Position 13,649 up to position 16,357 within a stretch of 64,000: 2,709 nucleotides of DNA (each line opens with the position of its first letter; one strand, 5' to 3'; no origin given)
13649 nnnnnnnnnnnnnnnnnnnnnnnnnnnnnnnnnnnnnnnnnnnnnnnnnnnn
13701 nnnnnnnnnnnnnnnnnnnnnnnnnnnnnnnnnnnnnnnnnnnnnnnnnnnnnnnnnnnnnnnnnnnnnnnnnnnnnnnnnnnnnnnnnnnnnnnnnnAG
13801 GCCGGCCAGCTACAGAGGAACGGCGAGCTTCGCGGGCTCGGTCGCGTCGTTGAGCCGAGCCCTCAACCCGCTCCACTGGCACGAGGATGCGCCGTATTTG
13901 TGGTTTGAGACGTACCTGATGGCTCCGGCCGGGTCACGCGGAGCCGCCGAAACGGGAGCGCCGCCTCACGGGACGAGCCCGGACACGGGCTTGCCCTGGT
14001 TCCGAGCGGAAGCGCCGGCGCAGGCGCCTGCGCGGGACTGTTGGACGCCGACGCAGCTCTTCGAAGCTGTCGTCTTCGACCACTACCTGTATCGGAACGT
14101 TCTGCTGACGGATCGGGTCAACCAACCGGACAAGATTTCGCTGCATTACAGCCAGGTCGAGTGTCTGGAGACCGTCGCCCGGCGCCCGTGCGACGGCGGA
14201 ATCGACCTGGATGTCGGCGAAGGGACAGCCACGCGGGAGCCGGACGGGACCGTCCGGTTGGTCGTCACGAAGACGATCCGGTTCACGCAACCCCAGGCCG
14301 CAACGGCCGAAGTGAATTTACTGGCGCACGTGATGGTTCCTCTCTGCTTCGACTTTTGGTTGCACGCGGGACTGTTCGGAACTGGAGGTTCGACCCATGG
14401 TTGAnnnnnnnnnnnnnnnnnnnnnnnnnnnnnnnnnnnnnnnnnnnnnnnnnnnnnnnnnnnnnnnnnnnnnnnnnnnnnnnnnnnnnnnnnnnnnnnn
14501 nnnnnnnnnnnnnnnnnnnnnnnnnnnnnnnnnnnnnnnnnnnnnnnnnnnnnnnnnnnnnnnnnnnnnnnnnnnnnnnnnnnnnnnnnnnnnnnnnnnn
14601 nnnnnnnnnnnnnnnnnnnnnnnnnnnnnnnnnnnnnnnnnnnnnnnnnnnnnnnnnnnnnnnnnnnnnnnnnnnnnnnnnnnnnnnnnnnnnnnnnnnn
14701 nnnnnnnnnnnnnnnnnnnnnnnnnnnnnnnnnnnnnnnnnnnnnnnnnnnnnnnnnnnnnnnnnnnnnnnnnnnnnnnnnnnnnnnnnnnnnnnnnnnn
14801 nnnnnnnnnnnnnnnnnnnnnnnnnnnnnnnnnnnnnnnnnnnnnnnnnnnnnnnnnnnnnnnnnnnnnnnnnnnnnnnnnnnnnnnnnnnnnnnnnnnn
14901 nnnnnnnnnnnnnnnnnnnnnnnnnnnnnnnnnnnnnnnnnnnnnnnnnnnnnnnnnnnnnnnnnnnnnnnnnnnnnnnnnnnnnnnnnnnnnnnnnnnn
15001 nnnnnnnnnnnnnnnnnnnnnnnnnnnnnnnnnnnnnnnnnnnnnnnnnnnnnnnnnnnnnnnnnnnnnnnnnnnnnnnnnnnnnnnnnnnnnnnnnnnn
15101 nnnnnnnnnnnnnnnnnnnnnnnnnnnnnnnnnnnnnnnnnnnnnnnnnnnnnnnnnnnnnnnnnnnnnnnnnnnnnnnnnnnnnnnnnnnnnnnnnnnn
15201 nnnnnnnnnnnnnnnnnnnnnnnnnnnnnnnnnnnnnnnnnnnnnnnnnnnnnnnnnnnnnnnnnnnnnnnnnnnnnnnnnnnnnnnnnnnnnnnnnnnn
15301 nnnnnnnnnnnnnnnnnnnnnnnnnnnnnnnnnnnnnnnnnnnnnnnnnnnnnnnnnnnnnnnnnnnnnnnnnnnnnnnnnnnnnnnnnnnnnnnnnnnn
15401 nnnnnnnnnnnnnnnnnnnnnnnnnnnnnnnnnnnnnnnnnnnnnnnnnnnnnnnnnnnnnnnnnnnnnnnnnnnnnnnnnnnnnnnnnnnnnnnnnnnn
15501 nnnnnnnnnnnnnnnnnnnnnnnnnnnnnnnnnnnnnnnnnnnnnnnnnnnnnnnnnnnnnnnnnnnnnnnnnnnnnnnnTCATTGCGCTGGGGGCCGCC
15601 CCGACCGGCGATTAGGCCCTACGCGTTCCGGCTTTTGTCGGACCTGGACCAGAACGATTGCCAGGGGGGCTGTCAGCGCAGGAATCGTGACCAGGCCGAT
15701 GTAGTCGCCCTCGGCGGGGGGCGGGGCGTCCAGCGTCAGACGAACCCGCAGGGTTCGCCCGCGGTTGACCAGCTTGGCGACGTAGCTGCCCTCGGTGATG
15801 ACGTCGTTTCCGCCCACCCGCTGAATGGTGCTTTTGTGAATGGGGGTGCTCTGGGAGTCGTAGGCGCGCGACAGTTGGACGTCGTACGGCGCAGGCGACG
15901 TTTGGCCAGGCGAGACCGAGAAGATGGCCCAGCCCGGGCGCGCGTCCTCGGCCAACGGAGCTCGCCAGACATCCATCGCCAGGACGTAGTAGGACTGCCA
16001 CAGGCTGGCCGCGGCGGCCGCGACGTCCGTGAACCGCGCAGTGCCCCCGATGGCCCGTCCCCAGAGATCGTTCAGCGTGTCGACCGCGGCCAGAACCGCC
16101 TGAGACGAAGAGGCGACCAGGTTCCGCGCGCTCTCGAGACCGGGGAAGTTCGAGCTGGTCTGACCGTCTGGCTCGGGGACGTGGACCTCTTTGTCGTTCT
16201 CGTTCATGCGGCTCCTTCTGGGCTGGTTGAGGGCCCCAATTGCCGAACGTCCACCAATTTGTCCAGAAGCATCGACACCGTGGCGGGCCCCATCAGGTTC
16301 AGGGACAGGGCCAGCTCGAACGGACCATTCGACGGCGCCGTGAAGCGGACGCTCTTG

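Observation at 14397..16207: Five proteins built from two recurring modules (Trp-containing helical module and beta-sandwich-like module), found fused and as stand-alone pieces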

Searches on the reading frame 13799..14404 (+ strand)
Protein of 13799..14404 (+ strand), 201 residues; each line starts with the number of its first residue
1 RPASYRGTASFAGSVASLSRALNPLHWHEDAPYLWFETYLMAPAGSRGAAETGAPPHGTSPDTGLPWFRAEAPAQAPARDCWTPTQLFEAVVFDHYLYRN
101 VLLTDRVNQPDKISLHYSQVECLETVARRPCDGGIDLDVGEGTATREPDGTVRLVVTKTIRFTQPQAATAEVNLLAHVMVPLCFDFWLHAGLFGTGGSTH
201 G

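Call 3: search_protein_families(library=pfam, proteins=[window:13799-14404:+], max_evalue=1)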
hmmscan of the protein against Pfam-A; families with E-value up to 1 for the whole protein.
window:13799-14404:+ (201 aa): 0 families

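Call 4: search_protein_families(library=ncbifam, proteins=[window:13799-14404:+], max_evalue=1)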
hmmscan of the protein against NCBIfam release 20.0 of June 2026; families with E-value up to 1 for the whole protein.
window:13799-14404:+ (201 aa): 0 families

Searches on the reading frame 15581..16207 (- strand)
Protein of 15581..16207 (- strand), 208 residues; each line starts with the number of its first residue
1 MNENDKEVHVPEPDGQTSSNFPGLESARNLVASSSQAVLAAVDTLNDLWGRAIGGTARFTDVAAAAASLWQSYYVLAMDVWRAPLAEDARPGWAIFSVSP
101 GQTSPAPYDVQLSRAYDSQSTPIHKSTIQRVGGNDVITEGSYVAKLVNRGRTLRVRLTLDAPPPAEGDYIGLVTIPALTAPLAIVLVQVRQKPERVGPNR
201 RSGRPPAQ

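Call 3: search_protein_families(library=pfam, proteins=[window:15581-16207:-], max_evalue=1)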
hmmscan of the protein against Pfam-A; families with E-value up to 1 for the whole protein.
window:15581-16207:- (208 aa): 0 families

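Call 4: search_protein_families(library=ncbifam, proteins=[window:15581-16207:-], max_evalue=1)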
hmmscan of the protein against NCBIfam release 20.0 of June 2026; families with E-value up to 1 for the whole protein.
window:15581-16207:- (208 aa): 0 families

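Call 7: find_homologous_proteins(query=window:15581-16207:-, max_evalue=0.01)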
Query window:15581-16207:- (208 aa): 11 proteins with E <= 0.01 among 1320 candidates.
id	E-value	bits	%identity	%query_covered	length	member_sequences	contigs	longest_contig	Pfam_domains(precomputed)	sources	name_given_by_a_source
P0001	9.1e-132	455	100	100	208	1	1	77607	-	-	-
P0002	1.6e-107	376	83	100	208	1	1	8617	-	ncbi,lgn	-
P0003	1.3e-63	232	58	93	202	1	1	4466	-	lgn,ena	-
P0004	5.0e-61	224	60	83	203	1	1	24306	-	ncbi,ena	-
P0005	1.1e-60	223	56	89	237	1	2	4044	-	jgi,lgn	jgi:hypothetical protein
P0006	1.0e-59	220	58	86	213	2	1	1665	-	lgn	-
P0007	4.5e-57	211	57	86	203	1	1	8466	-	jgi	jgi:hypothetical protein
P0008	6.7e-56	207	58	86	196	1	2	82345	-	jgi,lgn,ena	jgi:hypothetical protein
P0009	2.1e-54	202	55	87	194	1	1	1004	-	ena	-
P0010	2.7e-32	130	57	56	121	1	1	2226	-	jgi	jgi:hypothetical protein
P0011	1.2e-27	115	46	68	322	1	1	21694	-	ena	-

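Call 8: find_encoding_contigs(protein=P0008, flank=10000, max_places=3)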
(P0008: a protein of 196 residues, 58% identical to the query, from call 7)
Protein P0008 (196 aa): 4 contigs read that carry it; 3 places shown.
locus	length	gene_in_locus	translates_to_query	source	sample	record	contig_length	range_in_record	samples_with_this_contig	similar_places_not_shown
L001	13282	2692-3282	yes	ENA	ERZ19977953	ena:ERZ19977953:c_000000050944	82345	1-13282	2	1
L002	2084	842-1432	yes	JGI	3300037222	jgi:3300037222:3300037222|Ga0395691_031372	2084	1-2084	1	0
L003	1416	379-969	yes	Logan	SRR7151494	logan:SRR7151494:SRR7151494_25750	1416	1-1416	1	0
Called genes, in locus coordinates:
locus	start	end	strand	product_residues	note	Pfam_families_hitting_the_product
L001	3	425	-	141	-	?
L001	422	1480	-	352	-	PF03435:Sacchrp_dh_NADP, PF13460:NAD_binding_10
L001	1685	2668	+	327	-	-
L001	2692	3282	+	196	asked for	-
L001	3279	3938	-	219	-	PF04542:Sigma70_r2, PF08281:Sigma70_r4_2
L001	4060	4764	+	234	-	PF00027:cNMP_binding, PF13545:HTH_Crp_2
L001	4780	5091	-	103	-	-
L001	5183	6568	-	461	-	PF00069:Pkinase, PF07714:PK_Tyr_Ser-Thr, PF01636:APH (faint), PF03109:ABC1 (weak), PF00027:cNMP_binding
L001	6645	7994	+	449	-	PF16697:Yop-YscD_cpl (weak), PF00498:FHA, PF00158:Sigma54_activat, PF14532:Sigma54_activ_2, PF07728:AAA_5 (weak), PF25601:AAA_lid_14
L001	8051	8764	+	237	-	-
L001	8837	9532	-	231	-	-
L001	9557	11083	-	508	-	PF07732:Cu-oxidase_3, PF07731:Cu-oxidase_2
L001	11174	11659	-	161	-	PF01814:Hemerythrin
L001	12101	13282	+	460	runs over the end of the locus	PF00224:PK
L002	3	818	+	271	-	?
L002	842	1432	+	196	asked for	-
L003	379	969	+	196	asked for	-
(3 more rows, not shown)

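Call 9: find_encoding_contigs(protein=P0004, flank=10000, max_places=3)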
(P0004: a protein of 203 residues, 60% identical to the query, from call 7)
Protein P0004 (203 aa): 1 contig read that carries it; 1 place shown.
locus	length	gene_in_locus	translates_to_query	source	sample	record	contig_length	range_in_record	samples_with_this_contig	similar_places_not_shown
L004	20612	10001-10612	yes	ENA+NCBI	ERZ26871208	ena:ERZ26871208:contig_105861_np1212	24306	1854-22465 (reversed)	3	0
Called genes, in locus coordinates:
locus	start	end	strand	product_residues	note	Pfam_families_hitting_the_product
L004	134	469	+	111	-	PF13191:AAA_16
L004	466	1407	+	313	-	PF13191:AAA_16 (faint)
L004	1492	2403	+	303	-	-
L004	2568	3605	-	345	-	PF00348:polyprenyl_synt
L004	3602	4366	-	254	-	-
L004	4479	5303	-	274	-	PF01593:Amino_oxidase (weak)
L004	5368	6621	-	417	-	PF13450:NAD_binding_8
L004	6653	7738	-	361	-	-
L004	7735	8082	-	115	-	-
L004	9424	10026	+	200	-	-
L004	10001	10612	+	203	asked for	-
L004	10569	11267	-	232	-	PF04542:Sigma70_r2, PF08281:Sigma70_r4_2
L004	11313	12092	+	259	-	PF00027:cNMP_binding, PF13545:HTH_Crp_2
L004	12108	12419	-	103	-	-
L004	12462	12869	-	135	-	-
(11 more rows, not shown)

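Call 10: find_encoding_contigs(protein=P0011, flank=10000, max_places=3)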
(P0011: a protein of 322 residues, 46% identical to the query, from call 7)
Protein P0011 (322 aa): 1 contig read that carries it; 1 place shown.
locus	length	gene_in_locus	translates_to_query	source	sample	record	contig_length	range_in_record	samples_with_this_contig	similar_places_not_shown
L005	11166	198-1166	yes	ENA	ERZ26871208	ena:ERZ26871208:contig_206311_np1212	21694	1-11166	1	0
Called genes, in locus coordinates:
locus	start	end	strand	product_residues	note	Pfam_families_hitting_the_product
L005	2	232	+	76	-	?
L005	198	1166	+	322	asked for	-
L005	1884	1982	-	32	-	-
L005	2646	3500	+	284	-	-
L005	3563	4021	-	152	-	-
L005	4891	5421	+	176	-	PF02311:AraC_binding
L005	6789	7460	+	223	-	PF00703:Glyco_hydro_2, PF02836:Glyco_hydro_2_C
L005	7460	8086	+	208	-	-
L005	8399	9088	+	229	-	-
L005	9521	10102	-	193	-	-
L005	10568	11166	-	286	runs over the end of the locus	-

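Call 13: find_related_loci(query=A1, collection=genome_contigs, flank=10000)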
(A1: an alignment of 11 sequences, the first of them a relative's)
Query A1 (208 aa) in genome_contigs; peptide patterns used: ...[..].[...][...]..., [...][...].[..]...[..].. (x = any residue, [..] = any of these).
82 stretches matched a pattern, but none encodes a relative of the query by tblastn (E <= 1e-3).

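Call 14: find_related_loci(query=A1, collection=metagenome_contigs, flank=10000)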
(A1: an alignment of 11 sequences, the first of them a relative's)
Query A1 (208 aa) in metagenome_contigs; peptide patterns used: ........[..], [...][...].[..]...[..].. (x = any residue, [..] = any of these).
64 stretches matched a pattern, but none encodes a relative of the query by tblastn (E <= 1e-3).

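Call 17: find_encoding_contigs(protein=P0002, flank=10000, max_places=2)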
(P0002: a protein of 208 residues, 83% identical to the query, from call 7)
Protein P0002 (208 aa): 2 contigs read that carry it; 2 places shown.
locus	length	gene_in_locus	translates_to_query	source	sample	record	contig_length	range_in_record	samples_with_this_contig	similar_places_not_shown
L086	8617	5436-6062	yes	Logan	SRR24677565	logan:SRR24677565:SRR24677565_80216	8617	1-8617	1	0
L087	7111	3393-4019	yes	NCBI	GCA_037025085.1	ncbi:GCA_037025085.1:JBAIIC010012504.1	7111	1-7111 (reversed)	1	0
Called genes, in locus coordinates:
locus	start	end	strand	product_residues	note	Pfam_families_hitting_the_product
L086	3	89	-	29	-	?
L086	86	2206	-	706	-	PF13450:NAD_binding_8, PF01593:Amino_oxidase (weak)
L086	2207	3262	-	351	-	-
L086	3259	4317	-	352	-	PF03435:Sacchrp_dh_NADP, PF13460:NAD_binding_10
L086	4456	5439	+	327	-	-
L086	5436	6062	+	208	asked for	-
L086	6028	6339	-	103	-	-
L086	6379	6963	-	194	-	-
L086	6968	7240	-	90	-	-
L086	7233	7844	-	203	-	-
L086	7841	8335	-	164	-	-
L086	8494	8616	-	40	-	?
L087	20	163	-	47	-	-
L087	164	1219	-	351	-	-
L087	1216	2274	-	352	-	PF03435:Sacchrp_dh_NADP, PF13460:NAD_binding_10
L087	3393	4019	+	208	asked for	-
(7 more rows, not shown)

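Call 18: find_encoding_contigs(protein=P0007, flank=10000, max_places=2)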
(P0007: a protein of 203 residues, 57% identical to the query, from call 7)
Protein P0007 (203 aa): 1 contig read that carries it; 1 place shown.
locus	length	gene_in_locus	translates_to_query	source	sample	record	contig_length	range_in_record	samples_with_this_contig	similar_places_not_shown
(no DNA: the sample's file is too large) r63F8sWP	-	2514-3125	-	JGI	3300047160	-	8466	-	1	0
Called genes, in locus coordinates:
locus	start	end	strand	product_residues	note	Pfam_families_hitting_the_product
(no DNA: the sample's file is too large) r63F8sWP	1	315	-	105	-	?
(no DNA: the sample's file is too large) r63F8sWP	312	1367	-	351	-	PF03435:Sacchrp_dh_NADP, PF13460:NAD_binding_10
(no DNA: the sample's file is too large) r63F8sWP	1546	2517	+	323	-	-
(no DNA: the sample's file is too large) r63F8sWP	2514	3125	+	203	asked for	-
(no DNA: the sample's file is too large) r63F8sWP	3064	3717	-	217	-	PF04542:Sigma70_r2, PF08281:Sigma70_r4_2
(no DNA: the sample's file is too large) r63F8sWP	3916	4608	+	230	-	PF00027:cNMP_binding, PF13545:HTH_Crp_2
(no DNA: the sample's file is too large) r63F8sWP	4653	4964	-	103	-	-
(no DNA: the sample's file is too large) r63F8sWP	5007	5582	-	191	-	-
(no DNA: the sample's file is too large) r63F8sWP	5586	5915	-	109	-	-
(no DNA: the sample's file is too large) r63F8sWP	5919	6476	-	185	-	-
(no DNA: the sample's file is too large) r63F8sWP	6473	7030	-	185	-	-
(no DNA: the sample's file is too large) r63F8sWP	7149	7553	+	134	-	-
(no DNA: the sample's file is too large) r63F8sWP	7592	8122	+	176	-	PF18306:LDcluster4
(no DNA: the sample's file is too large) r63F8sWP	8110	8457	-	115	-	-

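Call 19: find_encoding_contigs(protein=P0003, flank=10000, max_places=2)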
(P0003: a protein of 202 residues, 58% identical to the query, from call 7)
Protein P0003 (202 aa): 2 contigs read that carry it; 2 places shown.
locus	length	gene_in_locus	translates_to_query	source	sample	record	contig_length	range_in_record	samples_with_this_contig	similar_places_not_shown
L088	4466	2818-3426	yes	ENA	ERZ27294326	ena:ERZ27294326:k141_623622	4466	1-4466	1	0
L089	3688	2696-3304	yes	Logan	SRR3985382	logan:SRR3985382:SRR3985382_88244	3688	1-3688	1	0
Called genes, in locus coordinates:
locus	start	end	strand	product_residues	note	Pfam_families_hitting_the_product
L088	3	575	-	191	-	?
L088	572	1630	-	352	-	PF03435:Sacchrp_dh_NADP, PF13460:NAD_binding_10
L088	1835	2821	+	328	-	-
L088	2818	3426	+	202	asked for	-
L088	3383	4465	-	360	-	?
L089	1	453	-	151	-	?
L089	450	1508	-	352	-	PF03435:Sacchrp_dh_NADP, PF13460:NAD_binding_10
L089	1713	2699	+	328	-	-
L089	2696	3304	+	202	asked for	-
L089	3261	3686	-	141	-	?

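Call 27: search_solved_structures(query=A1, max_evalue=10)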
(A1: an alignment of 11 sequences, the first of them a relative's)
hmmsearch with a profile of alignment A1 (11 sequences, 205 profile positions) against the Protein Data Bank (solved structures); distinct sequences matched with E-value up to 10: 7.
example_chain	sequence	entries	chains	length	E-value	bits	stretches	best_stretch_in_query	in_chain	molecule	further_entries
2bv6_A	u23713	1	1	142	0.59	12.8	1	17-49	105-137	HTH-TYPE TRANSCRIPTIONAL REGULATOR MGRA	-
7khd_A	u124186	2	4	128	1.1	11.8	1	102-133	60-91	Tumor necrosis factor ligand superfamily member 18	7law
2q1m_A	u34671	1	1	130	1.2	11.8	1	102-133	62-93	Tumor necrosis factor ligand superfamily member 18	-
3b93_A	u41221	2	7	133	1.2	11.8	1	102-133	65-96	Tumor necrosis factor ligand superfamily member 18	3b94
2r30_A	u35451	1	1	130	1.4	11.6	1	103-133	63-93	Tumor necrosis factor ligand superfamily member 18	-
7uoo_W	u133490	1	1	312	1.7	11.3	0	102-127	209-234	Ribosome assembly factor MRT4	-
2r32_A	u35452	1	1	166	1.7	11.2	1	102-133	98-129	GCN4-pII/Tumor necrosis factor ligand superfamily member 18 fusion protein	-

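Call 36: predict_structure(alignment_id=A1)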
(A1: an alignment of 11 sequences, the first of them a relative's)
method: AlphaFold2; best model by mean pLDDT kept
length: 208 residues; sequences in the alignment: 11
mean_pLDDT: 63.5   pTM: 0.54
mean pLDDT of the five models: 63.5, 60.2, 60.1, 59.7, 58.2
residues with pLDDT >= 90: 5; 70-90: 88; 50-70: 45; < 50: 70
segments of 3 or more residues with pLDDT < 50: 1-29, 31-39, 81-86, 193-208
pLDDT, mean of each block of 10 residues (from residue 1): 37 36 45 48 53 56 50 53 50 77 82 81 84 81 88 87 78 73 81 46 43
secondary structure, 60 per line:
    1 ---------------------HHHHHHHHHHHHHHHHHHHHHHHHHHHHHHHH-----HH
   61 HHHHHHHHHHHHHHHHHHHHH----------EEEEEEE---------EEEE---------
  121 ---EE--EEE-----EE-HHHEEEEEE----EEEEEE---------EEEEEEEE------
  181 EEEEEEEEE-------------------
elements in order: H22-53 H59-81 E92-98 E108-111 E128-130 E142-147 E152-157 E167-174 E181-189

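Call 40: fold_search(model_id=the predicted structure, library=pdb)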
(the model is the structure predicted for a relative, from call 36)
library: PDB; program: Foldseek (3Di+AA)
matches with E <= 10: 1897; with E <= 0.001: 4
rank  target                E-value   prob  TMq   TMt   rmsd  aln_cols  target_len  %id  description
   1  6xds_A                2.8e-04  0.96  0.25  0.13  15.2       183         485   19  Crystal structure of MBP-TREM2 Ig domain fusion with fragment, 2-((4-bromophenyl)amino)ethan-1-ol (released 2021-02-17)
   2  4x5l_A                5.6e-04  0.97  0.23  0.37   6.5       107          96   14  Crystal structure of Dscam1 Ig7 domain, isoform 9 (released 2015-12-09)
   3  6pll_B                7.6e-04  0.97  0.27  0.39   6.7       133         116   15  Crystal structure of the ZIG-8 IG1 homodimer (released 2020-07-08)
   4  9log_C                9.8e-04  0.99  0.30  0.29   5.3       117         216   20  Cryo-EM structure of SFTSV Gn in complex with ZS01S-65 (released 2026-01-28)
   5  6ii4_F                1.2e-03  0.99  0.31  0.31   4.6       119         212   13  Crystal structure of H7 hemagglutinin from A/Anhui/1/2013 in complex with a human neutralizing antibody L4A-14 (released 2018-10-24)
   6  9djw_j                1.3e-03  0.99  0.28  0.47   5.4       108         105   15  X-ray crystal structure of TNFa-VNAR D1 complex (released 2025-09-10)
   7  8sic_G                1.3e-03  0.97  0.26  0.16   7.1       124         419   12  Crystal structure of Epstein-Barr virus glycoprotein 350 (gp350) in complex with Cy137C02, a monoclonal antibody isola (released 2024-04-17)
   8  8s80_B                1.4e-03  1.00  0.30  0.30   4.2       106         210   14  Domains 4 and 5 of Sap S-layer protein from Bacillus anthracis (released 2024-11-20)
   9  6vm8_D                1.4e-03  0.90  0.25  0.26   8.1       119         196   13  SILv44 T cell receptor bound to HLA-A2 presenting gp100T2M peptide (IMDQVPFSV) (released 2020-11-25)
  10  7upa_B                1.5e-03  0.99  0.30  0.46   6.6       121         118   11  Prefusion-stabilized Nipah virus fusion protein complexed with Fab 1H8 (released 2023-03-29)
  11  9ind_H                1.5e-03  0.99  0.30  0.46   8.5       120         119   11  Integrin alpha-v beta-8 in complex with the Fab of 130H2 (released 2025-01-22)
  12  2aw2_X                1.6e-03  0.96  0.27  0.43   5.2       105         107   12  Crystal structure of the human BTLA-HVEM complex (released 2005-09-27)
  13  7s11_C                1.7e-03  0.99  0.29  0.46   4.7       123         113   12  Crystal structure of Fab in complex with mouse CD96 monomer (released 2021-11-03)
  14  6y6c_A                1.7e-03  0.99  0.28  0.43   5.4       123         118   19  TREM2 extracellular domain (19-174) in complex with single-chain variable fragment (scFv-4) (released 2021-02-17)
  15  6vy2_L                1.7e-03  0.95  0.26  0.38   6.0       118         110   15  Cryo-EM structure of M1214_N1 Fab in complex with CH505 TF chimeric SOSIP.664 Env trimer (released 2020-05-06)
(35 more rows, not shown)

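Call 85: search_solved_structures(query=A5, max_evalue=10)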
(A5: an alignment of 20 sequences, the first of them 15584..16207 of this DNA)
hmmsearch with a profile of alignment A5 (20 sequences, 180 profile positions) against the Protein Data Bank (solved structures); distinct sequences matched with E-value up to 10: 7.
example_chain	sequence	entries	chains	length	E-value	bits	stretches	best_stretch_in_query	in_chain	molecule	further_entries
9ki1_0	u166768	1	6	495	0.19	14.7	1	20-62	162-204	DNA circularization protein N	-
8bl6_A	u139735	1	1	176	0.28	14.2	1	66-150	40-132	dIG14-scdim-EF62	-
6kos_A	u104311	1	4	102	0.83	12.6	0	10-53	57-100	SUWA (Super WA20)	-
5w7g_A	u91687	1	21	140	0.94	12.5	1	11-74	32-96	ORF140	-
3fbz_A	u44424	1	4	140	0.95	12.5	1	11-74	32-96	Putative uncharacterized protein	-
6z0c_A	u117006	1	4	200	2.3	11.2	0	7-65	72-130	Maquette-3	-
6s18_A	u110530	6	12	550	3.5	10.6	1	9-65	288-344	Aromatic acid chemoreceptor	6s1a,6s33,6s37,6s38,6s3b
